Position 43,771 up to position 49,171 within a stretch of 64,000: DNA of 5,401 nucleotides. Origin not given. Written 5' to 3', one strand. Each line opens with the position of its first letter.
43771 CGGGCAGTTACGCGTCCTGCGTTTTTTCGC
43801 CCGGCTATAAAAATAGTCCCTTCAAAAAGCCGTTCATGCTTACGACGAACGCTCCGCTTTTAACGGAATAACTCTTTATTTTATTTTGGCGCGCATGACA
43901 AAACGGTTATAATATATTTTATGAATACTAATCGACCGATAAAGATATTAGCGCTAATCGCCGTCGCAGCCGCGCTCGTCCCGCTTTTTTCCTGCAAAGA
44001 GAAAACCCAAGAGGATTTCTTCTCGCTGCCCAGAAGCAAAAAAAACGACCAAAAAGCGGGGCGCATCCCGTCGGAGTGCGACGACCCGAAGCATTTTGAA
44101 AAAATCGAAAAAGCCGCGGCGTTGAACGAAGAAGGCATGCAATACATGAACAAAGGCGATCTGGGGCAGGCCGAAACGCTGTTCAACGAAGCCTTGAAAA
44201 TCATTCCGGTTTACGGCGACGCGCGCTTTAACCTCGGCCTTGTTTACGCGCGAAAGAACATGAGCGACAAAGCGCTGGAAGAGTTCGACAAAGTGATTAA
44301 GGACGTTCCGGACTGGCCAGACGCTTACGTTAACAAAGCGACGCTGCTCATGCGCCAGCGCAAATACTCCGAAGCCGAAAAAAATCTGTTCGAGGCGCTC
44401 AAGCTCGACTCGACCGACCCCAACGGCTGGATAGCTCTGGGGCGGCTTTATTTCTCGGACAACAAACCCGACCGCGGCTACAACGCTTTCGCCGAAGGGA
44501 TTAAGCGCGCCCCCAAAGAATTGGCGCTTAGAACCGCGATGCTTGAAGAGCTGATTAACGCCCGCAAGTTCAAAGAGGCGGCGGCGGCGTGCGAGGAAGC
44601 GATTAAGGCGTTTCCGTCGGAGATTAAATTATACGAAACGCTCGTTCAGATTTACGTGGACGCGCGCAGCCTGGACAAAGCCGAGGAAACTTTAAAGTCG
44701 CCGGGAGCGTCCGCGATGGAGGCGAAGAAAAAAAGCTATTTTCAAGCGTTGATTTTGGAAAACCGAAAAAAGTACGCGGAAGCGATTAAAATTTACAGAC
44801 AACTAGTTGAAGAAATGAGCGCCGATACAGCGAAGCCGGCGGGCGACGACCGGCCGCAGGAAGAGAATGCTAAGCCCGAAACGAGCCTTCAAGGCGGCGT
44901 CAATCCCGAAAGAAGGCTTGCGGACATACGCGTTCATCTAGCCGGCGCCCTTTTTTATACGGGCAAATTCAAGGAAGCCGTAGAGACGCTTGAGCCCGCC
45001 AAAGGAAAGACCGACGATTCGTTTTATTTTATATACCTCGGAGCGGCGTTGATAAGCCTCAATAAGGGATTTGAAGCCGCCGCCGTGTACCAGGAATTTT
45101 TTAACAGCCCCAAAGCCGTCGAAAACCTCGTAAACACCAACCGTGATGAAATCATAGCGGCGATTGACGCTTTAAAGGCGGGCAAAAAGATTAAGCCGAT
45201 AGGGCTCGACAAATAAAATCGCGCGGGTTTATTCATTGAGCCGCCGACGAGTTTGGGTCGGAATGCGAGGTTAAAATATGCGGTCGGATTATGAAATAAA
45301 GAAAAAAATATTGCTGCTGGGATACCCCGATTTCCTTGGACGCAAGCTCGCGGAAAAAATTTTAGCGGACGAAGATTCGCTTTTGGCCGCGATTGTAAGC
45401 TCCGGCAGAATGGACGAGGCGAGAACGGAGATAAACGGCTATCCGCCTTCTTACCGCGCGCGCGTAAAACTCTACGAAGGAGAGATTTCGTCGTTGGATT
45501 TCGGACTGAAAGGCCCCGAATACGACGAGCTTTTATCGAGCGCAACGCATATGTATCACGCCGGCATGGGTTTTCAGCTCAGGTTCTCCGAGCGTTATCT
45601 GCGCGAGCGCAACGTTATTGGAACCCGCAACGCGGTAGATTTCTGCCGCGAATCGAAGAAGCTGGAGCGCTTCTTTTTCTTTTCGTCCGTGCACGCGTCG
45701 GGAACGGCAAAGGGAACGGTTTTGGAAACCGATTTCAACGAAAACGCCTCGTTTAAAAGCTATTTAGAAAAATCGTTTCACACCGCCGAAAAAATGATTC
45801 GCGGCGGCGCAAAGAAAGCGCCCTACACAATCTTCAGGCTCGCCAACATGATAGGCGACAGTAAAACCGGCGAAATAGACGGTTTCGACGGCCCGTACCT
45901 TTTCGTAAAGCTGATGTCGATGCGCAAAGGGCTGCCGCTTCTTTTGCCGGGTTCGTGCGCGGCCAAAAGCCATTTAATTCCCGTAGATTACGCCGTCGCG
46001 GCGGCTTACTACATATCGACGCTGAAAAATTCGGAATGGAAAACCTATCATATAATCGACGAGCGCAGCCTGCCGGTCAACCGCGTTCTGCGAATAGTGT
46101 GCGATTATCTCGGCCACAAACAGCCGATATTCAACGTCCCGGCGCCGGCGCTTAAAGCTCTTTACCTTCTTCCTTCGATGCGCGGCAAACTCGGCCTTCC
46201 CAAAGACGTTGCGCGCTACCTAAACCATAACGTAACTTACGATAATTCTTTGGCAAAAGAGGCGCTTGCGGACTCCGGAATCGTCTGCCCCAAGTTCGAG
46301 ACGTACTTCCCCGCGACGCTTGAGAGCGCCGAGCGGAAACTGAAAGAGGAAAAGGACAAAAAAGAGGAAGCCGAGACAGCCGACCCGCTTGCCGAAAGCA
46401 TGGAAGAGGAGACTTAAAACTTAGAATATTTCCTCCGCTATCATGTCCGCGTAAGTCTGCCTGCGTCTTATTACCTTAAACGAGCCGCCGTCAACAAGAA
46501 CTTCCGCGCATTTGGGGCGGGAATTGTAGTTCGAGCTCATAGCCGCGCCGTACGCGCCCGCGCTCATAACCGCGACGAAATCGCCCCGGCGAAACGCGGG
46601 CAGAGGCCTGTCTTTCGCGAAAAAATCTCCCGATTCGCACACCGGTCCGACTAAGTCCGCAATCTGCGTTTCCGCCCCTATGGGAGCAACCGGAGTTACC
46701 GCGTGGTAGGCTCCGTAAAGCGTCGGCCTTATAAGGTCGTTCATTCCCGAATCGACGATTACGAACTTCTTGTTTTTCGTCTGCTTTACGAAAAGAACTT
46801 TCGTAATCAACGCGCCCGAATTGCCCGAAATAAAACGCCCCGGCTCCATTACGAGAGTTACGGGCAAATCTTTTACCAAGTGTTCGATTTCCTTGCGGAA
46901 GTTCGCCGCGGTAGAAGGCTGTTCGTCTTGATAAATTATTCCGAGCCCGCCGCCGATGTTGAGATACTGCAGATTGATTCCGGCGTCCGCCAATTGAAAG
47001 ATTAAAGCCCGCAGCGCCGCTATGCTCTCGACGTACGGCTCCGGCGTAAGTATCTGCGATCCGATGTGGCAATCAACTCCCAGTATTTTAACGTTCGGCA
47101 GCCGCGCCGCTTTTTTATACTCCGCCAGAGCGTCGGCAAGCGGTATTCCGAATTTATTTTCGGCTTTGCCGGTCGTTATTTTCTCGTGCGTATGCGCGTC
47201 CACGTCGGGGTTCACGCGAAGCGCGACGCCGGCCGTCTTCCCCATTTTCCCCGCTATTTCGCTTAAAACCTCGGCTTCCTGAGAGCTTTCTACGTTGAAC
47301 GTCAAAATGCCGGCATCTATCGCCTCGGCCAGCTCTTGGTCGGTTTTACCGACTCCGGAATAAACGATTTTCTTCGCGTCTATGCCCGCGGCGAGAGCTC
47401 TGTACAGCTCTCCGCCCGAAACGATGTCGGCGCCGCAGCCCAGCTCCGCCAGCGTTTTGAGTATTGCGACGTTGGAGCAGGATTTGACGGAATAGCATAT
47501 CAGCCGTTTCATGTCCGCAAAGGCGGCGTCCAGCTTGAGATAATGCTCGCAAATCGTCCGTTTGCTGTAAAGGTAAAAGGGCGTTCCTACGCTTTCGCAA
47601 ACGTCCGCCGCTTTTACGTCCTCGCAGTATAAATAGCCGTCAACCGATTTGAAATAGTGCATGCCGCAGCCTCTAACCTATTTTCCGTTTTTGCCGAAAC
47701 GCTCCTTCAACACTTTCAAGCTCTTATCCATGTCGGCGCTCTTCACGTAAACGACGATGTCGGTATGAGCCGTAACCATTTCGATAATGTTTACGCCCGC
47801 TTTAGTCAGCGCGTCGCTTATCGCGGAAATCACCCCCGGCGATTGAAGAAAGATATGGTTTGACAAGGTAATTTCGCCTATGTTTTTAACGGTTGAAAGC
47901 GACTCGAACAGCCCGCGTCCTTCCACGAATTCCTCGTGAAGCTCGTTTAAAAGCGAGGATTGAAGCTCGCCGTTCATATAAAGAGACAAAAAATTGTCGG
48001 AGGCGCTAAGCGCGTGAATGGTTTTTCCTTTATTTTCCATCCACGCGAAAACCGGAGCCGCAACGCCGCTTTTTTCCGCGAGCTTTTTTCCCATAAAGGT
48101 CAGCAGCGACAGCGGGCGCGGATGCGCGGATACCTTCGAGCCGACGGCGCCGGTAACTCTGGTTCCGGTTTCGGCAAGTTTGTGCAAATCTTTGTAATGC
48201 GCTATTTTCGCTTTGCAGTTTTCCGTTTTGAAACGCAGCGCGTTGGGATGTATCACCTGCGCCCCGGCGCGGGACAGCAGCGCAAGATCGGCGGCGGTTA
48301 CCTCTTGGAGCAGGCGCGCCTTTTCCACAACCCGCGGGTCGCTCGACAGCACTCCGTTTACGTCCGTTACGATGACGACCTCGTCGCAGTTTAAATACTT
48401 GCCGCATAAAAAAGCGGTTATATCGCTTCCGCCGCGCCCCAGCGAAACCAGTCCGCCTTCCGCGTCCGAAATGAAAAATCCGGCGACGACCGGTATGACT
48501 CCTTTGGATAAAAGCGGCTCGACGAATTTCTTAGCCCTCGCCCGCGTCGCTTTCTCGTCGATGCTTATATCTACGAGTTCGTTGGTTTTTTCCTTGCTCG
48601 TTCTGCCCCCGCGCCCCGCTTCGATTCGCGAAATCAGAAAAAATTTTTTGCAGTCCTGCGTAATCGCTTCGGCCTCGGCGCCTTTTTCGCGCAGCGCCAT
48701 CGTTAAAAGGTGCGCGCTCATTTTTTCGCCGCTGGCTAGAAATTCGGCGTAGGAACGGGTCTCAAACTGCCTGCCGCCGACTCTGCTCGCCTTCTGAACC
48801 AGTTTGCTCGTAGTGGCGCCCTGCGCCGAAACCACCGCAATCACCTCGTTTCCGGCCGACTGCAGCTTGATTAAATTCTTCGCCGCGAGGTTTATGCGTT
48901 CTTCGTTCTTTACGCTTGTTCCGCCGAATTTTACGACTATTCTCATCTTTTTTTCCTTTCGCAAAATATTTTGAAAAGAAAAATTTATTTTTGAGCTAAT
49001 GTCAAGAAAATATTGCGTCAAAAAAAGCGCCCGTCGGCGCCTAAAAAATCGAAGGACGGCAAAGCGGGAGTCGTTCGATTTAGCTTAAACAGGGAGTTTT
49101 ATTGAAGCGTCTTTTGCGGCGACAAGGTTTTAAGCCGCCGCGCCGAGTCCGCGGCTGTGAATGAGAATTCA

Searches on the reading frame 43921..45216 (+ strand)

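Call 61: search_protein_families(library=pfam, proteins=[window:43921-45216:+], max_evalue=0.0001)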
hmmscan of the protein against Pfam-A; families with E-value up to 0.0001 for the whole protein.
window:43921-45216:+ (431 aa): 20 families
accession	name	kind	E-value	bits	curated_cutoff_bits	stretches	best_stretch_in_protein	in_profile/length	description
PF07719.23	TPR_2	-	4.8e-26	89.1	27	0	65-96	1-32/34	Tetratricopeptide repeat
PF14559.12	TPR_19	-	1.8e-23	83.1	25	2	214-260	4-50/68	Tetratricopeptide repeat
PF00515.34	TPR_1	-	1.1e-21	76.1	27.8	1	133-165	1-33/34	Tetratricopeptide repeat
PF13428.12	TPR_14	-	7.7e-21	72.9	23.5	0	133-176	1-44/44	Tetratricopeptide repeat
PF13432.12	TPR_16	-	1.7e-18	67.1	32.7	0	71-130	3-62/65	Tetratricopeptide repeat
PF13181.12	TPR_8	-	2.1e-18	65.3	25.7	0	67-96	3-32/34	Tetratricopeptide repeat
PF13424.12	TPR_12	-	2.5e-13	50.5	30.1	1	65-126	3-72/77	Tetratricopeptide repeat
PF13414.12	TPR_11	-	1.3e-12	47.6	26.8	0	74-112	3-41/42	TPR repeat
PF13431.12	TPR_17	-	1.9e-12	46.8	24.4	0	87-120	1-34/34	Tetratricopeptide repeat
PF12895.13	ANAPC3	-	3.8e-12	46.8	27.2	0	340-392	29-81/82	Anaphase-promoting complex, cyclosome, subunit 3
PF13174.12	TPR_6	-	1.3e-09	38.4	26.3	0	100-131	1-32/33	Tetratricopeptide repeat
PF23914.1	TPR_CcmH_CycH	-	1.8e-08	34.8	42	0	123-206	6-89/158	Cytochrome c-type biogenesis protein H TPR domain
PF24575.1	TPR_Slam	-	4.9e-08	33.8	35.2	0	273-300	51-78/104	Surface lipoprotein assembly modifier, N-terminal TPR repeats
PF13176.12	TPR_7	-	1.1e-07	31.8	27.9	0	275-299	5-28/36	Tetratricopeptide repeat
PF09295.16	ChAPs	-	3.7e-07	29.9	20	1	144-279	179-309/395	ChAPs (Chs5p-Arf1p-binding proteins)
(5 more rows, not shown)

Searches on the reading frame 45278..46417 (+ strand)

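Call 61: search_protein_families(library=pfam, proteins=[window:45278-46417:+], max_evalue=0.0001)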
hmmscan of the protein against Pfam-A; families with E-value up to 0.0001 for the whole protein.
window:45278-46417:+ (379 aa): 1 family
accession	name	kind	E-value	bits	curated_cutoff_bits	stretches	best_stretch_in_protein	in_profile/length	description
PF07993.18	NAD_binding_4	-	3.9e-26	92.2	20.1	1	19-242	7-257/258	Male sterility protein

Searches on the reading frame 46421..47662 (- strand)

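Call 61: search_protein_families(library=pfam, proteins=[window:46421-47662:-], max_evalue=0.0001)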
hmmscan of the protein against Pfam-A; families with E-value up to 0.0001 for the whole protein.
window:46421-47662:- (413 aa): 3 families
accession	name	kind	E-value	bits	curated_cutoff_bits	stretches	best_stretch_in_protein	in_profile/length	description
PF02784.22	Orn_Arg_deC_N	-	2.4e-61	207.7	23.4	1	36-279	3-246/247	Pyridoxal-dependent decarboxylase, pyridoxal binding domain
PF00278.28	Orn_DAP_Arg_deC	-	9.2e-29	100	23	1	30-369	2-95/95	Pyridoxal-dependent decarboxylase, C-terminal sheet domain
PF01168.26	Ala_racemase_N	-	5.1e-07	30.1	24.1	1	85-243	58-200/220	Alanine racemase, N-terminal domain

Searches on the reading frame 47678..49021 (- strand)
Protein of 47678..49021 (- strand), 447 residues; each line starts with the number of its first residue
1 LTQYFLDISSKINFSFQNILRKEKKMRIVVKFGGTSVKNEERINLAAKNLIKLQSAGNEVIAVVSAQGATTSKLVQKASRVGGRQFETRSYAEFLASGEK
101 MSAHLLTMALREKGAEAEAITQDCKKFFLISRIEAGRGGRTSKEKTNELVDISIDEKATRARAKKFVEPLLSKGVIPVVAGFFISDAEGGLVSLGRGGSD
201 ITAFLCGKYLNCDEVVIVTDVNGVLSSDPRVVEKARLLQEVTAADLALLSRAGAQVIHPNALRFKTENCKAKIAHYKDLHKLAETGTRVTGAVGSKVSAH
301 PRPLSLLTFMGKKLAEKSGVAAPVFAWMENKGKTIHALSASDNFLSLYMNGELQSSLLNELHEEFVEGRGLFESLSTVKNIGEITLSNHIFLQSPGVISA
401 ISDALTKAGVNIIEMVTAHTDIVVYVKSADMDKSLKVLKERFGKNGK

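Call 79: search_protein_families(library=pfam, proteins=[window:47678-49021:-], max_evalue=0.001)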
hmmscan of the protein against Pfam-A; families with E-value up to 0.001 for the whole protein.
window:47678-49021:- (447 aa): 3 families
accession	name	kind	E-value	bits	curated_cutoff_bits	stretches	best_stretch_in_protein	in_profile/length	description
PF00696.33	AA_kinase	-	6.4e-45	154.1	24.9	1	26-274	1-233/234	Amino acid kinase family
PF22468.2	ACT_9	-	6.4e-11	42.3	27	1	393-442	10-61/61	ACT domain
PF13840.12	ACT_7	-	2.4e-07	31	27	1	390-440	16-65/65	ACT domain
